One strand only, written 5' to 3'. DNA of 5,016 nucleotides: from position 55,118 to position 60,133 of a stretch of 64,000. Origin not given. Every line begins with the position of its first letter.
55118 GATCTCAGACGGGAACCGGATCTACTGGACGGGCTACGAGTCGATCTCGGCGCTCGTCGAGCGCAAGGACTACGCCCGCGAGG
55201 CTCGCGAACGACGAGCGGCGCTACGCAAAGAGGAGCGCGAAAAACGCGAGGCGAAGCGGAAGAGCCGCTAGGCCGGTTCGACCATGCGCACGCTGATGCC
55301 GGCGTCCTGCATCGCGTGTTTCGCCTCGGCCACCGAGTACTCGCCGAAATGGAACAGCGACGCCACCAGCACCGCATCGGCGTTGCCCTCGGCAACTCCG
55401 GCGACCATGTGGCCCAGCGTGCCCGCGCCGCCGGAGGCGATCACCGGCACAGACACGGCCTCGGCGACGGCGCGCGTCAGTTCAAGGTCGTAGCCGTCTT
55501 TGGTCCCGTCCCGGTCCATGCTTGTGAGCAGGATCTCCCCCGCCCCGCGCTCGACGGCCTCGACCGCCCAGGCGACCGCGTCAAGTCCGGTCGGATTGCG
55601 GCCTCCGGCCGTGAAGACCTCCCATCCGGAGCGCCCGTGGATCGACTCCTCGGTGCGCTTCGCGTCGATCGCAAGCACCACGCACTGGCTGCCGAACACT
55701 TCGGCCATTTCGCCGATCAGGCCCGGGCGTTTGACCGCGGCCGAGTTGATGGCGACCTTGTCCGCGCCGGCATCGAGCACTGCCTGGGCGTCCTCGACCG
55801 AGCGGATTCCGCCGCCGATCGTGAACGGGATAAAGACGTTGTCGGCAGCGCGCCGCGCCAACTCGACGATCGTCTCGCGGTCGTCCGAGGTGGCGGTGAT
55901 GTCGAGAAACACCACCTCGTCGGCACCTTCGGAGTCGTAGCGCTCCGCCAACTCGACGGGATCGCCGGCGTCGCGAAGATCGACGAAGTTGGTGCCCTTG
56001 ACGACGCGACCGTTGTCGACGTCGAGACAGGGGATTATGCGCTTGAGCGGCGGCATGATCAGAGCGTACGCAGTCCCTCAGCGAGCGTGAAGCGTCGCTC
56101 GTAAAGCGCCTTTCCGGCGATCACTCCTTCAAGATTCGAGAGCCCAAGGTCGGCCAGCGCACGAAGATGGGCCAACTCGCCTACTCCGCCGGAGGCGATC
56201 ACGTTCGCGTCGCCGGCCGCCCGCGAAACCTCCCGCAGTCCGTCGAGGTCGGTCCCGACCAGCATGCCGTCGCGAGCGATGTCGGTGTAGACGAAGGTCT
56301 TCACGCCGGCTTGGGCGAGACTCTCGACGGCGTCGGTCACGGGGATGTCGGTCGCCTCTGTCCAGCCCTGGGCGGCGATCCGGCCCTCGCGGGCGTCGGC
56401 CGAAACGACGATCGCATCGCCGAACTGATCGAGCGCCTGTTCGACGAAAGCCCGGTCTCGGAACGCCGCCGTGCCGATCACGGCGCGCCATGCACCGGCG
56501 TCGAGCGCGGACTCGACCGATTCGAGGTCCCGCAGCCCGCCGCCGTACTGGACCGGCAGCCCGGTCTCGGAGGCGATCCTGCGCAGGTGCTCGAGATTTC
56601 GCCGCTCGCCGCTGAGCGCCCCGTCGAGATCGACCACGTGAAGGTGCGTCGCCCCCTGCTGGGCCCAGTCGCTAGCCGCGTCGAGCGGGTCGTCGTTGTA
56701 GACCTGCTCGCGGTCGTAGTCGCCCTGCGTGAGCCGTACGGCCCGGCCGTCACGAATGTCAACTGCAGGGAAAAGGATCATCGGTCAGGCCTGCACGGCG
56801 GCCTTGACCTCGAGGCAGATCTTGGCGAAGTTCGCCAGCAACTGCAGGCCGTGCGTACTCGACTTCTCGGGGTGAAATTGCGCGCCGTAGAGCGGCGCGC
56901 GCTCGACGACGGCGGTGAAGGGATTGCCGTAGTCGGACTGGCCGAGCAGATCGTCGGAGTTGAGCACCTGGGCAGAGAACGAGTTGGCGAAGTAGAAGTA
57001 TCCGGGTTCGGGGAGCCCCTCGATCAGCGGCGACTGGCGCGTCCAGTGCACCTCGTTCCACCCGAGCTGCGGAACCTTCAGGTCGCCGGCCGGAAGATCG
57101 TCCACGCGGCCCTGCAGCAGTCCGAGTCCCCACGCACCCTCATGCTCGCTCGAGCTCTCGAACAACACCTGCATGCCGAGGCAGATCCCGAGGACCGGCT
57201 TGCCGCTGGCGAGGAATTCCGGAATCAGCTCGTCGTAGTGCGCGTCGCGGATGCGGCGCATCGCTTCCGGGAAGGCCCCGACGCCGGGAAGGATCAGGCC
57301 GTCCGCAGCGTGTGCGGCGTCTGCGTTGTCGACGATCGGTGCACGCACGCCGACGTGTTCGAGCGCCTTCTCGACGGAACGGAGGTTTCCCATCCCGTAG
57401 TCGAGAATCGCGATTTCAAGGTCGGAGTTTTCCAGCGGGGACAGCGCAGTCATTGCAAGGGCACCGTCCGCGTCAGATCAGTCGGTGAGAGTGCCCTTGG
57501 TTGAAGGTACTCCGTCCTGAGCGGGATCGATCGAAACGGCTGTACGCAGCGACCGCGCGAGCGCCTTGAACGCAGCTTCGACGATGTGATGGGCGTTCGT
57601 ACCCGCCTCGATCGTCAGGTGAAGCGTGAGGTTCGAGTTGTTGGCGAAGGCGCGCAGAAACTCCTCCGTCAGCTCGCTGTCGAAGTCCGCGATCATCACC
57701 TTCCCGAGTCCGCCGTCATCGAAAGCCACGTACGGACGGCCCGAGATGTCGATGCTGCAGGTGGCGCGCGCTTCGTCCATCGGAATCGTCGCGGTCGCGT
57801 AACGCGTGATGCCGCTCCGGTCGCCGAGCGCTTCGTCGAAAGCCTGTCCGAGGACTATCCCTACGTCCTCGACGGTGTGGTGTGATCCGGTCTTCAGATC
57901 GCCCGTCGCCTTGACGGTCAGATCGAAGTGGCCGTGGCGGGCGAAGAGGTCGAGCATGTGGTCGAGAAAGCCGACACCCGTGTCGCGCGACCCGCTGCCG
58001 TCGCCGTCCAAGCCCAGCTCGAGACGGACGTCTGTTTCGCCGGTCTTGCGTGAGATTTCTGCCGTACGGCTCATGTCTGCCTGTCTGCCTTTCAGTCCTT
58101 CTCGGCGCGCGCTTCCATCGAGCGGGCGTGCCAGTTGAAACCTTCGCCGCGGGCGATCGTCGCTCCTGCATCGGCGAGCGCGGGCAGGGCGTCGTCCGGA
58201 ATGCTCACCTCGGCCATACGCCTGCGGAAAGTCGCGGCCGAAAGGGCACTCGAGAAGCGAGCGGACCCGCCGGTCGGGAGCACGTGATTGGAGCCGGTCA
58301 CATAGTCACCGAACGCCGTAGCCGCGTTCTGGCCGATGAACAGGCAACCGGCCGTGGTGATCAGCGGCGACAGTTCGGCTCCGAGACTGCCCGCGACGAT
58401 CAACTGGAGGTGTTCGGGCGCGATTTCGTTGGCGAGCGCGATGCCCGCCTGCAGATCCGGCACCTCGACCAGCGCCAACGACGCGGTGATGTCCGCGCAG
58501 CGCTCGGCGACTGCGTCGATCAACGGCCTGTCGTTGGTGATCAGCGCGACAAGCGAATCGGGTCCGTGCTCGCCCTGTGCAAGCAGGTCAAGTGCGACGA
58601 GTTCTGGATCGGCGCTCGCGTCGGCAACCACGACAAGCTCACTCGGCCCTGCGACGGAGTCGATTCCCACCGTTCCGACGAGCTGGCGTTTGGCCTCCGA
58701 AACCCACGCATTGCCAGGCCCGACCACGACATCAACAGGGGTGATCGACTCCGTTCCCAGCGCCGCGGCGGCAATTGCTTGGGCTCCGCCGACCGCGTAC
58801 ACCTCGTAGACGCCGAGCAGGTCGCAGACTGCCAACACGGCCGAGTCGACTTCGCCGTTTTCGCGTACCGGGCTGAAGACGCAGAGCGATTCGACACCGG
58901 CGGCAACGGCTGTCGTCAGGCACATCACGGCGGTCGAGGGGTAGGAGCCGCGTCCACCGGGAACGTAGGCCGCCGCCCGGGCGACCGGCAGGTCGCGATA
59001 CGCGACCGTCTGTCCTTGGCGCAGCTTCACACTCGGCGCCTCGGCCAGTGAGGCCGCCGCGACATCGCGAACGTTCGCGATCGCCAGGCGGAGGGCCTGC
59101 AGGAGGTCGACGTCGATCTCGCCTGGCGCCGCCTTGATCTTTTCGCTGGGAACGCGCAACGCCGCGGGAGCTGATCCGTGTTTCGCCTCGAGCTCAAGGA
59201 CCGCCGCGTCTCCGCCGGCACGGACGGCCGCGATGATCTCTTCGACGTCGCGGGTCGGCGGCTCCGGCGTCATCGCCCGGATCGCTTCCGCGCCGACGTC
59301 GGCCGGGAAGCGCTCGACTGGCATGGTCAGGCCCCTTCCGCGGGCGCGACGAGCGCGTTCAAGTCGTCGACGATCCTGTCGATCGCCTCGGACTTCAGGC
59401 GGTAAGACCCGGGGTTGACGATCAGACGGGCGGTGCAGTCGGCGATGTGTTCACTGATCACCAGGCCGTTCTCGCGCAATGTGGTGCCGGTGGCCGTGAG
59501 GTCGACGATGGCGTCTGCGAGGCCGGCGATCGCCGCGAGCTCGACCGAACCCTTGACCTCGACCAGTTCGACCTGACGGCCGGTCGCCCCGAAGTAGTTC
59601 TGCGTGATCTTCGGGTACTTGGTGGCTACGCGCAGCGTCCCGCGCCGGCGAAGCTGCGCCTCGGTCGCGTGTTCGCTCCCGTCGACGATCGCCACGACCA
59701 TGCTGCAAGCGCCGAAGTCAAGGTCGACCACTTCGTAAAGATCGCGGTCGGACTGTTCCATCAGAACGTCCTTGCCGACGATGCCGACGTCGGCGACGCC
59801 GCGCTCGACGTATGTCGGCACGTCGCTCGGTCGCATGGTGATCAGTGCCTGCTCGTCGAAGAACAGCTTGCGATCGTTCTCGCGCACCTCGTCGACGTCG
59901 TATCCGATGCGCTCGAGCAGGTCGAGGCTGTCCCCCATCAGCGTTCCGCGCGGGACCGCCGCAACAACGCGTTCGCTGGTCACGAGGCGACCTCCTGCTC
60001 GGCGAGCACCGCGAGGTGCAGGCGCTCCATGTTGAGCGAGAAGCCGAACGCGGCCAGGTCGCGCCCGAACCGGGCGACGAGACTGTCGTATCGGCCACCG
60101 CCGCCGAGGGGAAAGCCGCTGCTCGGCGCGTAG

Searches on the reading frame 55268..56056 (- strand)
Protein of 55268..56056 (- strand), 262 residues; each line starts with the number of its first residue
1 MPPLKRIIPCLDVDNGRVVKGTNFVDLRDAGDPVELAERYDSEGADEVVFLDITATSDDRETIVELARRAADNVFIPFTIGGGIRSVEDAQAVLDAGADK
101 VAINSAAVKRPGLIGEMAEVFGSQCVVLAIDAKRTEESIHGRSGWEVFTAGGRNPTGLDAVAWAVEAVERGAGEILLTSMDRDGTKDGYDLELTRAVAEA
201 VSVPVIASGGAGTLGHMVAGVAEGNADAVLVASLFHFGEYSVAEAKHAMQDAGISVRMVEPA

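Call 40: search_protein_families(library=pfam, proteins=[window:55268-56056:-], max_evalue=0.001)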
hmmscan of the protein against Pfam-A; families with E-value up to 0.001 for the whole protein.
window:55268-56056:- (262 aa): 5 families
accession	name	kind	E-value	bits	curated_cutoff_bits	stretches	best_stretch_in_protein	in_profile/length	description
PF00977.27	His_biosynth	-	2.1e-82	276.4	23.6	1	6-240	1-227/228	Histidine biosynthesis protein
PF01207.24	Dus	-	2.4e-07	30.6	20.4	1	63-118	176-228/311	Dihydrouridine synthase (Dus)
PF02581.23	TMP-TENI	-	8.3e-07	29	27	0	37-106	108-179/180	Thiamine monophosphate synthase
PF03060.21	NMO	-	1.2e-05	25.3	28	0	190-243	181-233/331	Nitronate monooxygenase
PF05690.20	ThiG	-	0.00014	21.7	23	0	71-123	171-222/247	Thiazole biosynthesis protein ThiG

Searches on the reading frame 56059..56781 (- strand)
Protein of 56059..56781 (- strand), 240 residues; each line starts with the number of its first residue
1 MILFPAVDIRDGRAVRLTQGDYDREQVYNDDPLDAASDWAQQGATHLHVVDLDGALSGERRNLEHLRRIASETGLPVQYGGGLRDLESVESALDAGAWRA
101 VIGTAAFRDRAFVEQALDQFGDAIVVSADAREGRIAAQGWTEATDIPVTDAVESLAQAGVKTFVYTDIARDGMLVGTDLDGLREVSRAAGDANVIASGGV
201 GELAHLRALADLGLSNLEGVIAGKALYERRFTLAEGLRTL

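Call 41: search_protein_families(library=pfam, proteins=[window:56059-56781:-], max_evalue=0.001)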
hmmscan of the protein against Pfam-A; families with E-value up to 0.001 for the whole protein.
window:56059-56781:- (240 aa): 1 family
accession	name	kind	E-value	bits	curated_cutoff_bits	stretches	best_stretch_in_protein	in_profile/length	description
PF00977.27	His_biosynth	-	1.9e-74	250.4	23.6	1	3-232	2-228/228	Histidine biosynthesis protein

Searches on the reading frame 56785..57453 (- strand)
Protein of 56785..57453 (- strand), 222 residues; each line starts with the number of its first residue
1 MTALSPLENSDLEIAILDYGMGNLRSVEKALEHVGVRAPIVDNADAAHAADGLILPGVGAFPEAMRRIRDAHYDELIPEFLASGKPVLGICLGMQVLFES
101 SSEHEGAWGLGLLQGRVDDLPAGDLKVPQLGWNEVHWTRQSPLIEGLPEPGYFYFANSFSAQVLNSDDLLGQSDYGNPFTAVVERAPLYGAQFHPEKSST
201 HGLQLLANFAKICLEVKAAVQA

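Call 41: search_protein_families(library=pfam, proteins=[window:56785-57453:-], max_evalue=0.001)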
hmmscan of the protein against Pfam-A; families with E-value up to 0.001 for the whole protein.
window:56785-57453:- (222 aa): 5 families
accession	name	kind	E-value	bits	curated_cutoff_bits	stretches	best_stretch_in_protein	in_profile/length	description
PF00117.34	GATase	-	3e-19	69.9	22.8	1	16-210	2-187/190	Glutamine amidotransferase class-I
PF01174.25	SNO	-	9.4e-08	32.6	27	1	22-114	6-97/188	SNO glutamine amidotransferase family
PF07685.20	GATase_3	-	6.6e-07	29.6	27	1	36-114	25-112/196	CobB/CobQ-like glutamine amidotransferase domain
PF07722.19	Peptidase_C26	-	5.1e-06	26.9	20.5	1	64-97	85-118/219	Peptidase C26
PF01965.30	DJ-1_PfpI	-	0.0004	20.7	26.6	1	42-99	55-109/165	DJ-1/PfpI family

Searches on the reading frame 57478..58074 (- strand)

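Call 41: search_protein_families(library=pfam, proteins=[window:57478-58074:-], max_evalue=0.001)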
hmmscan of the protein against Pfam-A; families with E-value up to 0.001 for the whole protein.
window:57478-58074:- (198 aa): 1 family
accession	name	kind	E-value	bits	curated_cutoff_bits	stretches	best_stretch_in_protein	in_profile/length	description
PF00475.24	IGPD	-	1.1e-61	207.5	27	1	32-176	1-144/144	Imidazoleglycerol-phosphate dehydratase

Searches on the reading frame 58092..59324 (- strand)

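Call 41: search_protein_families(library=pfam, proteins=[window:58092-59324:-], max_evalue=0.001)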
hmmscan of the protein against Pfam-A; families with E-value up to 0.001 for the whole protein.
window:58092-59324:- (410 aa): 1 family
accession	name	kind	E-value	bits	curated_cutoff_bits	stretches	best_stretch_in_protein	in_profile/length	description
PF00815.25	Histidinol_dh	-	7.5e-116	388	27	1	24-406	12-410/411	Histidinol dehydrogenase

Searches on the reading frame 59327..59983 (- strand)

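Call 41: search_protein_families(library=pfam, proteins=[window:59327-59983:-], max_evalue=0.001)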
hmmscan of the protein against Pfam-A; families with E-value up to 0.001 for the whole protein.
window:59327-59983:- (218 aa): 1 family
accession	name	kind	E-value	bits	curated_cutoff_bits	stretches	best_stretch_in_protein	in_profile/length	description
PF01634.23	HisG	-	2e-55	187.5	25.5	1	51-209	1-157/158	ATP phosphoribosyltransferase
